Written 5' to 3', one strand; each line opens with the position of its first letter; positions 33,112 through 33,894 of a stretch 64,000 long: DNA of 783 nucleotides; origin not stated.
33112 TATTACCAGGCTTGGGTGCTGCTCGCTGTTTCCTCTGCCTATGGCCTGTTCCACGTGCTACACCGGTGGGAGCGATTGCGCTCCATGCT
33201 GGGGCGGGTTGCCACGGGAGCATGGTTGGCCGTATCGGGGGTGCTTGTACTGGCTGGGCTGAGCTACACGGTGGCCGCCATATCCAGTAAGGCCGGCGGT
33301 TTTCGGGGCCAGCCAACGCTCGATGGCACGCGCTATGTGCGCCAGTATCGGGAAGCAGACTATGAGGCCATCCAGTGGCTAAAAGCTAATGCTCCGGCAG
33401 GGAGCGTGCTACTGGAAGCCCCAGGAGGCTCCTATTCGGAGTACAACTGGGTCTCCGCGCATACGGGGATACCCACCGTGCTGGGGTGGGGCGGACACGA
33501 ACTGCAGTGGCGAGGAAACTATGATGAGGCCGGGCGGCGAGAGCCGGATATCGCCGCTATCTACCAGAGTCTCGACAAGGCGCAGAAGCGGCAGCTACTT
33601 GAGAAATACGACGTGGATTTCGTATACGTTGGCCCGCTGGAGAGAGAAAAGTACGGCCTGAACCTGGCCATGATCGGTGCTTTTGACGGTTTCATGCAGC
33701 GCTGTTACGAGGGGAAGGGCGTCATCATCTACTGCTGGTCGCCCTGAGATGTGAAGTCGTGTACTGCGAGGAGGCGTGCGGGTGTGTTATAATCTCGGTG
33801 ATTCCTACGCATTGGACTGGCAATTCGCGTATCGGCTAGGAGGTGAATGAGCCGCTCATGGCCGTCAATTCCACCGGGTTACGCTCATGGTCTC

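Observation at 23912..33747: Three tandem Chlor_Arch_YYY modules: two fused into a 2482-aa protein with an N-terminal GT-C-like module, the third as the overlapping downstream gene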

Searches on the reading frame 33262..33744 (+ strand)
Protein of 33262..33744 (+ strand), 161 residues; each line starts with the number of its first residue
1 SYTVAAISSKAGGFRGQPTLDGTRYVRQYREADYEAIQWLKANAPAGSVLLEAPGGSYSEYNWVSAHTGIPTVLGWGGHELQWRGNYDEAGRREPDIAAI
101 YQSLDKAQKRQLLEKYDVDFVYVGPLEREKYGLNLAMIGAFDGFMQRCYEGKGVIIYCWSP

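Call 48: search_solved_structures(query=A3, max_evalue=10, show_alignments=3)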
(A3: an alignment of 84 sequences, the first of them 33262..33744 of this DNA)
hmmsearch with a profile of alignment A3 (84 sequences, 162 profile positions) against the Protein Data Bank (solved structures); distinct sequences matched with E-value up to 10: 44.
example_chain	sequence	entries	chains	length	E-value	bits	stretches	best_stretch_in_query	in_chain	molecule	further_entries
4y8f_A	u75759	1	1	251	0.036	17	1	115-159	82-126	Triosephosphate Isomerase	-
2e8c_A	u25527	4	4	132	0.053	16.5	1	97-151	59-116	Hypothetical protein Aq_1549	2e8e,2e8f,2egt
4y9a_A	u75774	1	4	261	0.054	16.4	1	117-159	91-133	Triosephosphate isomerase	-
3vu0_A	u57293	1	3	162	0.069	16.1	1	98-147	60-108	Putative uncharacterized protein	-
5bmx_A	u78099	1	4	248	0.081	15.9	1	112-145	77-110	Triosephosphate isomerase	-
4z0s_A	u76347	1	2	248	0.083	15.8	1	115-145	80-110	Triosephosphate isomerase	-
2vff_A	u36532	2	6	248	0.083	15.8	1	115-145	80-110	TRIOSEPHOSPHATE ISOMERASE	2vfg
4zz9_A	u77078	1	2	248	0.094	15.7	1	114-145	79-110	Triosephosphate isomerase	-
4yxg_A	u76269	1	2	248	0.094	15.7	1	115-145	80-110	Triosephosphate isomerase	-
3pvf_A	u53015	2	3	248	0.1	15.6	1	115-146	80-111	Triosephosphate isomerase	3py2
3pwa_A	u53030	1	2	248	0.1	15.6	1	115-146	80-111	Triosephosphate isomerase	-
1vga_A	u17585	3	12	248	0.1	15.6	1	115-145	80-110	Triosephosphate isomerase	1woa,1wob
1lyx_A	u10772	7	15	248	0.1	15.5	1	115-145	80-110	Triosephosphate Isomerase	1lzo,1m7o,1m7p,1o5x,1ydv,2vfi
4ywi_A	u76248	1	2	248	0.1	15.5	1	115-145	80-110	Triosephosphate isomerase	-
2vfd_A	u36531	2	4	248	0.1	15.5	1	115-145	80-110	TRIOSEPHOSPHATE ISOMERASE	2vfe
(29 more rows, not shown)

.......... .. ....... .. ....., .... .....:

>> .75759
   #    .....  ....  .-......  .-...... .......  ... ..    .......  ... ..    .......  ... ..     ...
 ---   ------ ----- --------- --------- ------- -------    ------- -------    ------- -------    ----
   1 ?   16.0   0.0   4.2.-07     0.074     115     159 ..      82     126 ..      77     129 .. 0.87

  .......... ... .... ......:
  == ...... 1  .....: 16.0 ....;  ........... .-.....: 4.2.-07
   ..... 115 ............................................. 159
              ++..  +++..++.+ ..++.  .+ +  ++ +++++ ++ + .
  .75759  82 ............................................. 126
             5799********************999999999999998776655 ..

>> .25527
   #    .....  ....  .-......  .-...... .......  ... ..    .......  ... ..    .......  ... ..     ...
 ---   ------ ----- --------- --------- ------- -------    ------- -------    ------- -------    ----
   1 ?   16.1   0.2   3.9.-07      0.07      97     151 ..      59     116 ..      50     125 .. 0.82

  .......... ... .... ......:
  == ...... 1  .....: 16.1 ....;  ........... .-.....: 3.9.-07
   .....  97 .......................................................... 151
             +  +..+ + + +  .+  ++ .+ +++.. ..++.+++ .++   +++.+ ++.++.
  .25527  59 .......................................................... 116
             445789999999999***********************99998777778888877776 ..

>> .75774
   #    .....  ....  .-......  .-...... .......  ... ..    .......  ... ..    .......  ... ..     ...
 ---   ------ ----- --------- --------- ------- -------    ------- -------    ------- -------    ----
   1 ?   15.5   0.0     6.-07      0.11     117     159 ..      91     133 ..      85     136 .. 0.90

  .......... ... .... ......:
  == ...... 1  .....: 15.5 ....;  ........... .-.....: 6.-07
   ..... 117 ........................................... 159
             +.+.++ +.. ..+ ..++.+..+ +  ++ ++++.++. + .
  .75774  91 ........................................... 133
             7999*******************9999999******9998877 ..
